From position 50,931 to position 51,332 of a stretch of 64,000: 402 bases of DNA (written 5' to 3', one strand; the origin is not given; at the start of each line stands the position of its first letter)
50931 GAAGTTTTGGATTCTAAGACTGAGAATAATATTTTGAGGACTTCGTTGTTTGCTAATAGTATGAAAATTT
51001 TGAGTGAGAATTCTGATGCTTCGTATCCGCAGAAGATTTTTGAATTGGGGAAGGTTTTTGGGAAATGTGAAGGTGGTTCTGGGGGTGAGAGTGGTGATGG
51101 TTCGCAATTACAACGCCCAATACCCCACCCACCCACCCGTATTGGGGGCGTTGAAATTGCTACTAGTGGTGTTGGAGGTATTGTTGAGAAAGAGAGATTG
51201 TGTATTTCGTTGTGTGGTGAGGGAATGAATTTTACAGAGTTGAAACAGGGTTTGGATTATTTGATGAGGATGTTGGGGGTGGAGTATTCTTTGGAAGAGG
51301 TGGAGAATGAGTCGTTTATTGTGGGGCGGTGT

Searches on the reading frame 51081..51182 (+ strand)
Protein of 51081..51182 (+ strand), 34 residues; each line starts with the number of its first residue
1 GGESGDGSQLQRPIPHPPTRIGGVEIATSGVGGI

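Call 70: search_protein_representatives(protein=window:51081-51182:+)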
Query: 34 residues. Proteins with E-value up to 0.001 (for the whole library): 2; up to 1e-10: 0; up to 1e-30: 0. The best 2 are listed.
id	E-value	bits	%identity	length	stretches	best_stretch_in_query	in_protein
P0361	9.7e-06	41.0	56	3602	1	9-24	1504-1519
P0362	8.9e-04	35.1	40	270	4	9-33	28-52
